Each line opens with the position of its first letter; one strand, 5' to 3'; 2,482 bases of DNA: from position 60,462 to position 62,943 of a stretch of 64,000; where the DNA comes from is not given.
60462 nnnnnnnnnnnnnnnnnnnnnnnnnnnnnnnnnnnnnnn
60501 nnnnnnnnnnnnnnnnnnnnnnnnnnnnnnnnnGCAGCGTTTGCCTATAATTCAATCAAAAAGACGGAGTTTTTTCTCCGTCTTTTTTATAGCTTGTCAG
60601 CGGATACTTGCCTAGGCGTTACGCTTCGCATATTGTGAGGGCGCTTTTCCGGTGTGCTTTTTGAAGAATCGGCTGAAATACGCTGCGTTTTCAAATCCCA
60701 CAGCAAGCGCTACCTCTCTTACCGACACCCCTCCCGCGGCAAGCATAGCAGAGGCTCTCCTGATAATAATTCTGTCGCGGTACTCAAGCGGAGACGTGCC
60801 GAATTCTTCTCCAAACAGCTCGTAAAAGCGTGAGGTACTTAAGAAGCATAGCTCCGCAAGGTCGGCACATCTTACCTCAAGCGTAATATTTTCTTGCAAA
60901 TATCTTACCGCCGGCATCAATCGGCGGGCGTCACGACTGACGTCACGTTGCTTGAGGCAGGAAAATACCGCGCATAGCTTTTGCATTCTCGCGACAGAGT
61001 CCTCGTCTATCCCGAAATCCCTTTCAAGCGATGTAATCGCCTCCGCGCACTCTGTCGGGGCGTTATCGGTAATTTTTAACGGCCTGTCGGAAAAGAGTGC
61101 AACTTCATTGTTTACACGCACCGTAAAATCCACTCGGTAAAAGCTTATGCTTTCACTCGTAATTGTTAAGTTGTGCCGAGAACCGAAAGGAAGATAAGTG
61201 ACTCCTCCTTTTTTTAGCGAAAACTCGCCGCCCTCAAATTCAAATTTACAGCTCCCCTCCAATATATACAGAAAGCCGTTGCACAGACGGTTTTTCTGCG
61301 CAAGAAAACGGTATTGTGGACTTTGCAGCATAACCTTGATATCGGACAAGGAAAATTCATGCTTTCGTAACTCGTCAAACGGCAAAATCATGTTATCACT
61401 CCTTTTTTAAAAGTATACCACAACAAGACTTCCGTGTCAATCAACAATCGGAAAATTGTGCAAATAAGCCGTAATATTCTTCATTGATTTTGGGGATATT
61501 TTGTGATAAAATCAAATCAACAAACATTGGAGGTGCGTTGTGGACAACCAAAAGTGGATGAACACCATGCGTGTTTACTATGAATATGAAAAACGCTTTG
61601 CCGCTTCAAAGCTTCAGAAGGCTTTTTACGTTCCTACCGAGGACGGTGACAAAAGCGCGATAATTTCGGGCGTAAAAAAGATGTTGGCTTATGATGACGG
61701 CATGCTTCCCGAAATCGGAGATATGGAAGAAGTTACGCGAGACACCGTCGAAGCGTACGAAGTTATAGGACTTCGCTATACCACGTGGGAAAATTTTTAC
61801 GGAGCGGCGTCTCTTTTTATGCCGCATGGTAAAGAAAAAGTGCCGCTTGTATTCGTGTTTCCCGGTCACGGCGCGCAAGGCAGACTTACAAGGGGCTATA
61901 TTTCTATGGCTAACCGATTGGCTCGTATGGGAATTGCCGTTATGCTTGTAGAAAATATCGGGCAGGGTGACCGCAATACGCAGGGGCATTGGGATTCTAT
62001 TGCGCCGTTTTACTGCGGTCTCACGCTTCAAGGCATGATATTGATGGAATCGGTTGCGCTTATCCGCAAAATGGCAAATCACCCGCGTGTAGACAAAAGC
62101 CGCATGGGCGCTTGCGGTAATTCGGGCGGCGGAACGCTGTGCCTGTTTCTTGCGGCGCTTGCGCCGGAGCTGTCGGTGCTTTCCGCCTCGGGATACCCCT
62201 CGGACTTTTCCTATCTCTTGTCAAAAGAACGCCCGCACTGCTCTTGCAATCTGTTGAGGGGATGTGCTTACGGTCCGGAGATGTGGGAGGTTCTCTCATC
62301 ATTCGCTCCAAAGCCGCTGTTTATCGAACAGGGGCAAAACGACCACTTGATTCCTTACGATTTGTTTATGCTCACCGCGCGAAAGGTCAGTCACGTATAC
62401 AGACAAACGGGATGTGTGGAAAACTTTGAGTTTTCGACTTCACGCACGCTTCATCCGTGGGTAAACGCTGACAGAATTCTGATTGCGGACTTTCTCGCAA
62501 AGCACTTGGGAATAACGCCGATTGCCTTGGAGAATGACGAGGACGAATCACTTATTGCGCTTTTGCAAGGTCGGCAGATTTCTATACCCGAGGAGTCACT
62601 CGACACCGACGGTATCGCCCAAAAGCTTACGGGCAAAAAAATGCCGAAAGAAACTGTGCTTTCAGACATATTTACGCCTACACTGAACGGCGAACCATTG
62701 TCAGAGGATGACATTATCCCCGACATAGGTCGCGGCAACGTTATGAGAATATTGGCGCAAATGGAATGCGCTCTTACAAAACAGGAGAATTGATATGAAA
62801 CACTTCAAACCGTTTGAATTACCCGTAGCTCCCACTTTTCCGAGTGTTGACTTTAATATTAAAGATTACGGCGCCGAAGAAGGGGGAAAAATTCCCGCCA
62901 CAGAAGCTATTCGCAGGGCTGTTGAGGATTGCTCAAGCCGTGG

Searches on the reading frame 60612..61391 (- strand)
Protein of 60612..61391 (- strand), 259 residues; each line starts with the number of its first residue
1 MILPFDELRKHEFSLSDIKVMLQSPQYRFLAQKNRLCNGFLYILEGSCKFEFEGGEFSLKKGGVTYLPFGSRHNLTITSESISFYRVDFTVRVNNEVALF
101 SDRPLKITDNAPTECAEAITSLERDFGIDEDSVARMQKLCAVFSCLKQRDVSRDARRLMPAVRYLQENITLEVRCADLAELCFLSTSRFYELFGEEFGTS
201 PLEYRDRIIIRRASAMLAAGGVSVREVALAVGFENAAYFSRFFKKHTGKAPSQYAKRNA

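Call 80: search_protein_families(library=pfam, proteins=[window:60612-61391:-])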
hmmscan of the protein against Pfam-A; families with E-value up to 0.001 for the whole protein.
window:60612-61391:- (259 aa): 4 families
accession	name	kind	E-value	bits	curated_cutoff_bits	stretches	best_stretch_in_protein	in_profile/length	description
PF12833.13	HTH_18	-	9.8e-22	77.5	33.6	1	178-257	1-80/80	Helix-turn-helix domain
PF00165.29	HTH_AraC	-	5.9e-17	61.8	26.6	2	219-254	6-40/42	Bacterial regulatory helix-turn-helix proteins, AraC family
PF05899.18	Cupin_3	-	0.00046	20.3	23.5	1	40-76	28-65/74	EutQ-like cupin domain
PF02311.25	AraC_binding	-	0.00064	19.9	21.1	0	40-80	26-66/135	AraC-like ligand binding domain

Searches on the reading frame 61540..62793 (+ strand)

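Call 80: search_protein_families(library=pfam, proteins=[window:61540-62793:+])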
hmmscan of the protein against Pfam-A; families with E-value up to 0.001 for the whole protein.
window:61540-62793:+ (417 aa): 1 family
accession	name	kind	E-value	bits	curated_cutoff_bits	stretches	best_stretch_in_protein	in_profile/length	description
PF05448.18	AXE1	-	1.7e-10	40.6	21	1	65-223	49-213/321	Acetyl xylan esterase (AXE1)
